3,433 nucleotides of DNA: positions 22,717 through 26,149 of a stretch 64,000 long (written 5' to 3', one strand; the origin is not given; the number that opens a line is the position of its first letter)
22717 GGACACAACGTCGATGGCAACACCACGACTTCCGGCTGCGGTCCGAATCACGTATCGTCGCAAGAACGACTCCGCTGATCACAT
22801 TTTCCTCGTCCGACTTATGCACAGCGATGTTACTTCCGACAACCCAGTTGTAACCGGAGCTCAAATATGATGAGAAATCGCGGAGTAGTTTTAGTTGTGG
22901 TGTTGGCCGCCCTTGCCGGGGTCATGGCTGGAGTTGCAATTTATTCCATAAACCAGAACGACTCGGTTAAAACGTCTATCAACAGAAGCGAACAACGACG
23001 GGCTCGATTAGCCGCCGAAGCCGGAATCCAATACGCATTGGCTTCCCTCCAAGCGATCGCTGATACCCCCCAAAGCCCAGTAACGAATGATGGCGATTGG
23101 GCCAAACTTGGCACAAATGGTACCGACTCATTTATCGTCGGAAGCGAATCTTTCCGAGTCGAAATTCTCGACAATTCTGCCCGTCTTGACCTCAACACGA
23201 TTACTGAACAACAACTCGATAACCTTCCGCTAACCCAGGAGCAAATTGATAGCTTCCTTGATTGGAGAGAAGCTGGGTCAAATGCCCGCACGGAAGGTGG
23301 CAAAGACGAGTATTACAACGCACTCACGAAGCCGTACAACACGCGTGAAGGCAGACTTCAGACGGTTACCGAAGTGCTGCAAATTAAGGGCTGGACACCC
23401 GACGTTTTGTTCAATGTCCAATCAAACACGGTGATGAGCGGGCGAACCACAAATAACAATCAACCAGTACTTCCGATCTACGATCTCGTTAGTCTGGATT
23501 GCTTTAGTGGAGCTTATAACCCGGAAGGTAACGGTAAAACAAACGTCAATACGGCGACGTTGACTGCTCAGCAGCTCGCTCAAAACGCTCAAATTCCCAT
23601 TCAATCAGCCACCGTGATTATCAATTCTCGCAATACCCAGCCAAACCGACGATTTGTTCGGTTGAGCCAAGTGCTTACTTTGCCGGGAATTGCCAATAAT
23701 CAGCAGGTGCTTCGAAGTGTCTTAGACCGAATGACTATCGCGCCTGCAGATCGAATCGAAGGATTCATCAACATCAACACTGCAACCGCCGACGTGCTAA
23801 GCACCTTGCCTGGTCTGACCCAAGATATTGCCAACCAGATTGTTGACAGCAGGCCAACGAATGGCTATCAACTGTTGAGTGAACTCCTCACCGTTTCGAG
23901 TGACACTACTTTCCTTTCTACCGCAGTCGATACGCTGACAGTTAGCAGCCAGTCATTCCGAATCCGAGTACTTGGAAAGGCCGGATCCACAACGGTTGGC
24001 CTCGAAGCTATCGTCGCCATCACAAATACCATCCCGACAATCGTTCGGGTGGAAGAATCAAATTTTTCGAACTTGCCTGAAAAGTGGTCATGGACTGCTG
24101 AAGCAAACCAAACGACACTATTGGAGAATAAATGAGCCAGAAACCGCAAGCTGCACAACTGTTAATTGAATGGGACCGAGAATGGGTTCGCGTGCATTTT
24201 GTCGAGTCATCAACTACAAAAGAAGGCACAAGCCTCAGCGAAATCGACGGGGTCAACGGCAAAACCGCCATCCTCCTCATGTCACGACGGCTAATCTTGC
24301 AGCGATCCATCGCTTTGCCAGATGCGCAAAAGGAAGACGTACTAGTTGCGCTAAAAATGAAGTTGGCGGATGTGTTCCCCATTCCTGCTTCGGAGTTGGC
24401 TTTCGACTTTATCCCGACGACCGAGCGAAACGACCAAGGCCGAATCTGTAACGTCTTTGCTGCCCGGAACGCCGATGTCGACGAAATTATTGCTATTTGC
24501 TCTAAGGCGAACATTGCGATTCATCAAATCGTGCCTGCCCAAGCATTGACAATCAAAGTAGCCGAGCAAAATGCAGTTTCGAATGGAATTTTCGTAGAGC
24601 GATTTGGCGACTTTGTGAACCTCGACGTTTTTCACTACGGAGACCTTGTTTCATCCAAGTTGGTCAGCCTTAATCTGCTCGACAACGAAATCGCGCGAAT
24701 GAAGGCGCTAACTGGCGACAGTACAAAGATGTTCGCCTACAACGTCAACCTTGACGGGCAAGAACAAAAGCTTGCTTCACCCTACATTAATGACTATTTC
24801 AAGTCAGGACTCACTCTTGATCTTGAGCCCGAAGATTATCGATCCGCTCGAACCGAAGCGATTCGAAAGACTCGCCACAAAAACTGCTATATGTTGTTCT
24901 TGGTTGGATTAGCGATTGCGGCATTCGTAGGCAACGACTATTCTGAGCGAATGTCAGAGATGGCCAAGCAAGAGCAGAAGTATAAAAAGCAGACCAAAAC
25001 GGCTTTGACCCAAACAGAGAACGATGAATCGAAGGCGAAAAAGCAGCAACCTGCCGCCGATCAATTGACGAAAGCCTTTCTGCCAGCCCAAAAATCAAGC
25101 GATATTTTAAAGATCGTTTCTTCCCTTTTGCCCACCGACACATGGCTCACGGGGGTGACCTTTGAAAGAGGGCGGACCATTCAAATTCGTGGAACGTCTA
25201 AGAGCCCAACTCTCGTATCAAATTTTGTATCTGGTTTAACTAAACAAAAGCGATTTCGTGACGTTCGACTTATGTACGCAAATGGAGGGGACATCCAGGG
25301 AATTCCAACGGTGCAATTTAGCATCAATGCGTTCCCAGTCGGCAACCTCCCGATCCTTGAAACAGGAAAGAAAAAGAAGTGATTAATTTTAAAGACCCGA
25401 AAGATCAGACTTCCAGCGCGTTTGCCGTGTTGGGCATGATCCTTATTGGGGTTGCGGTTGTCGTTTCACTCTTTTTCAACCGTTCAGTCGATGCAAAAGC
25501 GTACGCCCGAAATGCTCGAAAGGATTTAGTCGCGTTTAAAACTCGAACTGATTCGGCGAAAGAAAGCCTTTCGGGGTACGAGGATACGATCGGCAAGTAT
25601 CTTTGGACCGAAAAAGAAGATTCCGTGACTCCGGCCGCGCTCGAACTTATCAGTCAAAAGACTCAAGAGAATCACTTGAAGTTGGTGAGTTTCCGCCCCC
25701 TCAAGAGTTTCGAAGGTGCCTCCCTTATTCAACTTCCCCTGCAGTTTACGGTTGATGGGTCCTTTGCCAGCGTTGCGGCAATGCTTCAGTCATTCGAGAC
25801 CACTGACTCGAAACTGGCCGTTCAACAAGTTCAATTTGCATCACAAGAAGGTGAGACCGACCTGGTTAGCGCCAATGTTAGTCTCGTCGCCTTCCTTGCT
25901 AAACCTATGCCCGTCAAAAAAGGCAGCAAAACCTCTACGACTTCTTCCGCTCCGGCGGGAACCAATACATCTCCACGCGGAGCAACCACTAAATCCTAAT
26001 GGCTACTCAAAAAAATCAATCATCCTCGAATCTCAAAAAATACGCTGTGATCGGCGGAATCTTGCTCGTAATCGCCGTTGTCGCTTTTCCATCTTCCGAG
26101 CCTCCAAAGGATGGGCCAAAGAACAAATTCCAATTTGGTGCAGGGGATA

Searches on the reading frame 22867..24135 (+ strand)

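Call 50: search_protein_families(library=pfam, proteins=[window:22867-24135:+], max_evalue=0.0001)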
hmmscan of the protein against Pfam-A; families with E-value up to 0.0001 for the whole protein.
window:22867-24135:+ (422 aa): 3 families
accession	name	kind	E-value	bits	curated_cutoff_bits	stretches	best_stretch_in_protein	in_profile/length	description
PF12836.13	HHH_3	-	1.9e-12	47.6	27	1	301-343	6-49/65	Helix-hairpin-helix motif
PF03934.19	T2SSK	-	5e-10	40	24.2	1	301-342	1-43/63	Type II secretion system (T2SS), protein K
PF21687.3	T2SSK_1st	-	3.3e-09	37.9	26.2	1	123-181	37-95/107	Type II secretion system (T2SS), protein K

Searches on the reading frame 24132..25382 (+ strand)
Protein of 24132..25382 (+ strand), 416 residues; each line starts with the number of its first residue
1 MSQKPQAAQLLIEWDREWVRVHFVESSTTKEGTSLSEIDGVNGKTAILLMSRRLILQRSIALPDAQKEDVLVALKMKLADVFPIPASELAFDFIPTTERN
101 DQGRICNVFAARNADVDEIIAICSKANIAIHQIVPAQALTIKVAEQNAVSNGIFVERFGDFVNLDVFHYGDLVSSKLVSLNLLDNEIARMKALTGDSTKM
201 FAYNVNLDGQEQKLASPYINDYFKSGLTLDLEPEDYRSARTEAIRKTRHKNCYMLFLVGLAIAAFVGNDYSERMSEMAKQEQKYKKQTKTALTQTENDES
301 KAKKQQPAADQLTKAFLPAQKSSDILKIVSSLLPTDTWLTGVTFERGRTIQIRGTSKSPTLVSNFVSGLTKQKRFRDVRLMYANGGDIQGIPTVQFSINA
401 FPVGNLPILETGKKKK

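Call 50: search_protein_families(library=pfam, proteins=[window:24132-25382:+], max_evalue=0.0001)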
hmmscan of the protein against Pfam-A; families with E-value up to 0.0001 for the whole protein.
window:24132-25382:+ (416 aa): 1 family
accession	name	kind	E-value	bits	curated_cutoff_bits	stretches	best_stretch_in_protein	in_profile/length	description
PF05137.18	PilN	-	1.4e-10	41.5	22.8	1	325-400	2-76/78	Fimbrial assembly protein (PilN)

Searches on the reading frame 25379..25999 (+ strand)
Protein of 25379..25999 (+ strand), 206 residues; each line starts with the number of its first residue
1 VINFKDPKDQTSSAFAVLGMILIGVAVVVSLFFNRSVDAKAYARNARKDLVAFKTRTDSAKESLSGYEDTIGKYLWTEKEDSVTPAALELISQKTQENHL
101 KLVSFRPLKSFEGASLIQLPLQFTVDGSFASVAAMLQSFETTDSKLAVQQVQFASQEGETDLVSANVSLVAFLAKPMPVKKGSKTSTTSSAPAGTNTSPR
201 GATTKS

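Call 50: search_protein_families(library=pfam, proteins=[window:25379-25999:+], max_evalue=0.0001)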
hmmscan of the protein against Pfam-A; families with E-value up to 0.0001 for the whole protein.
window:25379-25999:+ (206 aa): 1 family
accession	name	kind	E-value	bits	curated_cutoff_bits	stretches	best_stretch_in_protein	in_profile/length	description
PF04350.18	PilO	-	1.8e-06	28.6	22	1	74-171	45-140/145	Pilus assembly protein, PilO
